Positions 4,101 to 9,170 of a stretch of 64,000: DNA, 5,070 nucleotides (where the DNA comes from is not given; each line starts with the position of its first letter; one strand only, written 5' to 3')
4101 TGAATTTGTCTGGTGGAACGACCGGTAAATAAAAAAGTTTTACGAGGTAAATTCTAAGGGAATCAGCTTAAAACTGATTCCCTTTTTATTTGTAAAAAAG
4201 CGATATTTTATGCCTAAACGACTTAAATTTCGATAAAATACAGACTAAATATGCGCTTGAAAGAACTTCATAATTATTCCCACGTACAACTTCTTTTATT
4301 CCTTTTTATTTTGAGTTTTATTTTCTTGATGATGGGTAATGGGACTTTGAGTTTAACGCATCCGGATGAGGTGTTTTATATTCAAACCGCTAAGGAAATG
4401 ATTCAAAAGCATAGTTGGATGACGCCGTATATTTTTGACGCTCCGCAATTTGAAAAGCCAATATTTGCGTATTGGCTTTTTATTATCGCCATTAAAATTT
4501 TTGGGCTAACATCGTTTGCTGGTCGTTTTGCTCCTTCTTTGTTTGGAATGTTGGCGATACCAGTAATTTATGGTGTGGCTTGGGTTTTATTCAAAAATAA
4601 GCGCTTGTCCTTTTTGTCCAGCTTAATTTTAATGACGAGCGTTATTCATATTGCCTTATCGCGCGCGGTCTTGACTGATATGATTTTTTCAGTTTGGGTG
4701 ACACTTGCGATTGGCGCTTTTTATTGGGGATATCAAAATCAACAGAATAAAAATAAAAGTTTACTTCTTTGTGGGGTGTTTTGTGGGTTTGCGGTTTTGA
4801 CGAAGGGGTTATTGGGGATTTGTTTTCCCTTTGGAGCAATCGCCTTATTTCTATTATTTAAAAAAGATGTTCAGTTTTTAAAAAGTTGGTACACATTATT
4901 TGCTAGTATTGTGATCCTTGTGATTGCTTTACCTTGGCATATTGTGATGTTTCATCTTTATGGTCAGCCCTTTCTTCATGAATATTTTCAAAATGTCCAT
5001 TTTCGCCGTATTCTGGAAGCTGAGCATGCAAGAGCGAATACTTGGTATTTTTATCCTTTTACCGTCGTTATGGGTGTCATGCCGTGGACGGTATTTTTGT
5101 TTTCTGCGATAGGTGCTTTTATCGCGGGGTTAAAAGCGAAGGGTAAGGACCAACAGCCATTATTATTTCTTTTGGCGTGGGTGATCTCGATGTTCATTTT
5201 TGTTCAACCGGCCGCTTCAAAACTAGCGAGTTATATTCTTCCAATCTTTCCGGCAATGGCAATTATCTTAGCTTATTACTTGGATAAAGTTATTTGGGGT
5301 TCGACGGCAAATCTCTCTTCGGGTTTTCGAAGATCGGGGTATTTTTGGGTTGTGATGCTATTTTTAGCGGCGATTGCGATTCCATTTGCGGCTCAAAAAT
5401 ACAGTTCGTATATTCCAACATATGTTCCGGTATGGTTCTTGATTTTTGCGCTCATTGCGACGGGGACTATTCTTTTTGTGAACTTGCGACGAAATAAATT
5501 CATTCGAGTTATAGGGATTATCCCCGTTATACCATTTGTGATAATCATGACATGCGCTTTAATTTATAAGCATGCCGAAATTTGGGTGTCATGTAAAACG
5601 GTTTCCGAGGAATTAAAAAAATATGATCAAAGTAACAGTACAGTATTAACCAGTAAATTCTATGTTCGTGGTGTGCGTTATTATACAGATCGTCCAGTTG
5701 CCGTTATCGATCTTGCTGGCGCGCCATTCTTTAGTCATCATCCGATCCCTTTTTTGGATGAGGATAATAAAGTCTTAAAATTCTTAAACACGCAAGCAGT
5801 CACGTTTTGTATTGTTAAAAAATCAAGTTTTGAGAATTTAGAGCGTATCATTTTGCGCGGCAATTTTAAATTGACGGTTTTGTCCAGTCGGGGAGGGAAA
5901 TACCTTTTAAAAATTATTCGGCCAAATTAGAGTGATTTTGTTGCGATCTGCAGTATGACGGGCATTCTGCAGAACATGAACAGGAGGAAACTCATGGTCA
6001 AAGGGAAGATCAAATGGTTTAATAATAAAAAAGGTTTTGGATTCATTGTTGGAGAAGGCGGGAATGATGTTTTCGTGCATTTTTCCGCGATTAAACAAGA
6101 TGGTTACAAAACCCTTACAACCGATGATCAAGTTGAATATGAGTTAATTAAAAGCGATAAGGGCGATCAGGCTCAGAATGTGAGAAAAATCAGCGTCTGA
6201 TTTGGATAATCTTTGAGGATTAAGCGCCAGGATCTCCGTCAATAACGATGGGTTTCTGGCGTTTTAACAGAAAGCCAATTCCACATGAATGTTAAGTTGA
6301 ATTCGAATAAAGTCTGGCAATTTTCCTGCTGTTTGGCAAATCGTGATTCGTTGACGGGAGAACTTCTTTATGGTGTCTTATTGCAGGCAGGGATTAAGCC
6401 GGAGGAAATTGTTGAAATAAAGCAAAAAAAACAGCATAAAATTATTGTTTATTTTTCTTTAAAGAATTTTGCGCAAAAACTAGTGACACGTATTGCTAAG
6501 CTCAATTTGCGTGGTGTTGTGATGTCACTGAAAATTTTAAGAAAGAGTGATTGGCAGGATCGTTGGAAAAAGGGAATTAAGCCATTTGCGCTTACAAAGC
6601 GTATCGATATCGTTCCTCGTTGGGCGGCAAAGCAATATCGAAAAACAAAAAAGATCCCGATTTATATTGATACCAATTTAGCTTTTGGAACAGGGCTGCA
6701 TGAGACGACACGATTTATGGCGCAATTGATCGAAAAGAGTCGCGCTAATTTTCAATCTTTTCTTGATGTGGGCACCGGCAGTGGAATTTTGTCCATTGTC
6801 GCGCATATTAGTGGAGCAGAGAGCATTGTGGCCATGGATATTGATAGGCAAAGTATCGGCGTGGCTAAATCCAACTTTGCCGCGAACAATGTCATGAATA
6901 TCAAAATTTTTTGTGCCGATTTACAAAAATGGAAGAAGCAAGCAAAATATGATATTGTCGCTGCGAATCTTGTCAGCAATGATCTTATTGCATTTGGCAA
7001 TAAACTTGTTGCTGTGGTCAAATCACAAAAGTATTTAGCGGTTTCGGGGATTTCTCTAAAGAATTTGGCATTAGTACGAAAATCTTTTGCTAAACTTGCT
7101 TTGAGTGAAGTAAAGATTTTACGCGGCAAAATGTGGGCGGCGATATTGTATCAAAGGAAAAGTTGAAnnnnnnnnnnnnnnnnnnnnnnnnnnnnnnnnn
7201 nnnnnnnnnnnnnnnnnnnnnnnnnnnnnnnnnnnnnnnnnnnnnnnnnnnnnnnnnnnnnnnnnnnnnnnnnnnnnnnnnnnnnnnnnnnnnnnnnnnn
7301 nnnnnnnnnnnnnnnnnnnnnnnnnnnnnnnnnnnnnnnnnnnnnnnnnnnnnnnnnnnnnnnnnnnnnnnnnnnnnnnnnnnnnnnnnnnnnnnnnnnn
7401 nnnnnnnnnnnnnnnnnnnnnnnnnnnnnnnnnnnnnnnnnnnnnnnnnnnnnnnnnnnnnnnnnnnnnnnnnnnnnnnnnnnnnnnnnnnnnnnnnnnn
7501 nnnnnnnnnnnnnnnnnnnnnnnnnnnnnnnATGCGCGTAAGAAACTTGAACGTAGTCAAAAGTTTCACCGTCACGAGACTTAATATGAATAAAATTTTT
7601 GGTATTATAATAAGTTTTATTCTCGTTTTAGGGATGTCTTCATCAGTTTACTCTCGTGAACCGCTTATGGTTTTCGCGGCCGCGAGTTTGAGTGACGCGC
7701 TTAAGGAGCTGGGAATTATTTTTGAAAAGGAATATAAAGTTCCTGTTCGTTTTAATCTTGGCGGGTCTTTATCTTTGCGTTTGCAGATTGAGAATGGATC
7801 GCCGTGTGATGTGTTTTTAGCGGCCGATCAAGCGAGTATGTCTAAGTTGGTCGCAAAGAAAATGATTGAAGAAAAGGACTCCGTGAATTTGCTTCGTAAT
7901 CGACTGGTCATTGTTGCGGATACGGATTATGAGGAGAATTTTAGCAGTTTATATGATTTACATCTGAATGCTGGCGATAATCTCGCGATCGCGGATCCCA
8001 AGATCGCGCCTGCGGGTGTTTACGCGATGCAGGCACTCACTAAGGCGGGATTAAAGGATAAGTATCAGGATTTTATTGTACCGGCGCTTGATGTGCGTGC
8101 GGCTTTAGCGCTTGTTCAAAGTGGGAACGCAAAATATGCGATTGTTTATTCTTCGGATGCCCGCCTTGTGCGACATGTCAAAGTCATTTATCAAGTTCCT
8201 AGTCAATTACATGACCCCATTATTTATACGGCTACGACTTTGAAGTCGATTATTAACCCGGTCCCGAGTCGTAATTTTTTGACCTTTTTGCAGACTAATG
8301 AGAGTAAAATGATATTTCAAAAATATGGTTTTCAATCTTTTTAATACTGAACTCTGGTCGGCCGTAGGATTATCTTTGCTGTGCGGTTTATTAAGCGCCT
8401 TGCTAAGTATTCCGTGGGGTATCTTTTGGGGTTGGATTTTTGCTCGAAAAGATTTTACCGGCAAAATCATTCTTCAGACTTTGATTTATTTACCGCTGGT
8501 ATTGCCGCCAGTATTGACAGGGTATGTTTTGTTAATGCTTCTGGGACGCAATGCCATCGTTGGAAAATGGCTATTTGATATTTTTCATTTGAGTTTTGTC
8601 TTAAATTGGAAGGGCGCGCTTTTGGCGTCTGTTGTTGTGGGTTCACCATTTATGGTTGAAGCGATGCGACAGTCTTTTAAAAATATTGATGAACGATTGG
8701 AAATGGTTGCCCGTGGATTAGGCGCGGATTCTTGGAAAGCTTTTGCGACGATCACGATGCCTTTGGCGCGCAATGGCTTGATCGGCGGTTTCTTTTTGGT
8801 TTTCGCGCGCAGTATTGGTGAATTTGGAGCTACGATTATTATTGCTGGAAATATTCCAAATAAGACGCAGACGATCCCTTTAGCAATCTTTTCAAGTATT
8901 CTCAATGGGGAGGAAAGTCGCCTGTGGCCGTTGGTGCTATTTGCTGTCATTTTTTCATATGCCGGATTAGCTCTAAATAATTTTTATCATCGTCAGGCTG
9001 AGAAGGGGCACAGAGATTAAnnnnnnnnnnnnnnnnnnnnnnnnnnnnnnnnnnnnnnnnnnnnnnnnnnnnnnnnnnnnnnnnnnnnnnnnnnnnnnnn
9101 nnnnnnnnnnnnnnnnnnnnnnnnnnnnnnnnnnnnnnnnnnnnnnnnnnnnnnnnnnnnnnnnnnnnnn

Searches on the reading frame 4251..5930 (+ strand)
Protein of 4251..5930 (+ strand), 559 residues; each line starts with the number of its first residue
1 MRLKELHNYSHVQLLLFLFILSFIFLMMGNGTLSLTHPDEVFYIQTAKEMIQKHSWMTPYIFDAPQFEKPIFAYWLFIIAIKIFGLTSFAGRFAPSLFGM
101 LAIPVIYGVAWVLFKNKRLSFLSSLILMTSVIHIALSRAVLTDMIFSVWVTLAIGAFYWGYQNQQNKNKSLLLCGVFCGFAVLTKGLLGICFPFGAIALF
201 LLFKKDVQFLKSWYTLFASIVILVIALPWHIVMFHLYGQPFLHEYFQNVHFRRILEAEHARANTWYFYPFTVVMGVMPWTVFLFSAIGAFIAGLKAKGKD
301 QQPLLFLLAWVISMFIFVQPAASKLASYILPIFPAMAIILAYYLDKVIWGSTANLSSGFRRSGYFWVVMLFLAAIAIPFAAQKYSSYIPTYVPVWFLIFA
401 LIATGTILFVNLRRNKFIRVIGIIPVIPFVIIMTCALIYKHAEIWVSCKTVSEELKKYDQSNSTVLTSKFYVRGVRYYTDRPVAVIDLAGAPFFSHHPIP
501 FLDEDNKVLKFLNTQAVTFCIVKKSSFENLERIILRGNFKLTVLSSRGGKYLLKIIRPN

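Call 41: search_protein_families(library=pfam, proteins=[window:4251-5930:+], max_evalue=0.0001)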
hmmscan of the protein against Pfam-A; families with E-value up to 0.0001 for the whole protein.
window:4251-5930:+ (559 aa): 2 families
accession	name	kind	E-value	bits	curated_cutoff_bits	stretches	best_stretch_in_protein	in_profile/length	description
PF02366.24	PMT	-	1.5e-20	74.2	22.7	1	15-233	4-234/245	Dolichyl-phosphate-mannose-protein mannosyltransferase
PF13231.12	PMT_2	-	1.1e-15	58.6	26.1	1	69-229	2-157/160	Dolichyl-phosphate-mannose-protein mannosyltransferase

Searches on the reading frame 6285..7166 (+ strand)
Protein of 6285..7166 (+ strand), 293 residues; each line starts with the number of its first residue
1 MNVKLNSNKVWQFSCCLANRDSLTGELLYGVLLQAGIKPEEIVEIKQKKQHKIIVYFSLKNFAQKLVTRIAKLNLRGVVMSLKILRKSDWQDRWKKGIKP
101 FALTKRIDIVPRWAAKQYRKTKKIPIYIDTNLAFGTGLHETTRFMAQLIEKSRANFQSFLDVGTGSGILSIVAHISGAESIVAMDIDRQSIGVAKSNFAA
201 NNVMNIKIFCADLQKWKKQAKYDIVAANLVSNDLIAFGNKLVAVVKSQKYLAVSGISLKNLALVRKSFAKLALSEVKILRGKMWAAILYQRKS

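Call 41: search_protein_families(library=pfam, proteins=[window:6285-7166:+], max_evalue=0.0001)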
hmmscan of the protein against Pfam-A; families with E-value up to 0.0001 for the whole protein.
window:6285-7166:+ (293 aa): 7 families
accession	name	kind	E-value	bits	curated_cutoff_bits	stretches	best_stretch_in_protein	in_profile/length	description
PF06325.19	PrmA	-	1.5e-51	176.1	22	1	44-291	49-295/296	Ribosomal protein L11 methyltransferase (PrmA)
PF05175.20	MTS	-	1.6e-11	44.6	23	1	139-228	17-105/170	Methyltransferase small domain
PF13649.12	Methyltransf_25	-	3.3e-09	37.8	27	1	160-229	2-73/97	Methyltransferase domain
PF13847.12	Methyltransf_31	-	1.2e-08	35.2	27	1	158-257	6-113/145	Methyltransferase domain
PF13489.12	Methyltransf_23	-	1.1e-05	25.6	27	1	143-229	7-89/164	Methyltransferase domain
PF01135.25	PCMT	-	1.2e-05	25.7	20.3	1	144-226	64-147/210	Protein-L-isoaspartate(D-aspartate) O-methyltransferase (PCMT)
PF08241.18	Methyltransf_11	-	1.8e-05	25.7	21.2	1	160-233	1-72/95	Methyltransferase domain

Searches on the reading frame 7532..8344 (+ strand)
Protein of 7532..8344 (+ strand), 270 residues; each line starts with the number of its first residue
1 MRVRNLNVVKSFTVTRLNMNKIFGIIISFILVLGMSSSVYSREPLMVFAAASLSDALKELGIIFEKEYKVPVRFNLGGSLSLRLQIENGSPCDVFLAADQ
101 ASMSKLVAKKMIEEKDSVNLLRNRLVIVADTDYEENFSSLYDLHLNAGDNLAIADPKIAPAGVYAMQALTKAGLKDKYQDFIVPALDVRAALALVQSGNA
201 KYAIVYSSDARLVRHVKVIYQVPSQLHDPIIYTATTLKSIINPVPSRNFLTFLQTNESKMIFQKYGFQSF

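Call 41: search_protein_families(library=pfam, proteins=[window:7532-8344:+], max_evalue=0.0001)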
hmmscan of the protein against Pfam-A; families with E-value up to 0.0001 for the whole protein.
window:7532-8344:+ (270 aa): 3 families
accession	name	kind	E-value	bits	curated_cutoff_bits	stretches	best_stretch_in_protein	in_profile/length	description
PF13531.11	SBP_bac_11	-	6e-46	157.5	25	1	45-268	1-227/227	Bacterial extracellular solute-binding protein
PF01547.30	SBP_bac_1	-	9.8e-12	45.9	26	1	55-259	12-306/307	Bacterial extracellular solute-binding protein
PF12974.12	Phosphonate-bd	-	8.4e-06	25.8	27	1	91-270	58-234/242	ABC transporter, phosphonate, periplasmic substrate-binding protein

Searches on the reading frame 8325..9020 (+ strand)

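Call 41: search_protein_families(library=pfam, proteins=[window:8325-9020:+], max_evalue=0.0001)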
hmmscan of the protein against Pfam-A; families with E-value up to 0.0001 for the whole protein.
window:8325-9020:+ (231 aa): 1 family
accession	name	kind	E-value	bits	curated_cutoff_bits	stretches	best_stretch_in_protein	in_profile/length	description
PF00528.27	BPD_transp_1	-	4.2e-16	59.7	26.4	1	32-218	1-175/184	Binding-protein-dependent transport system inner membrane component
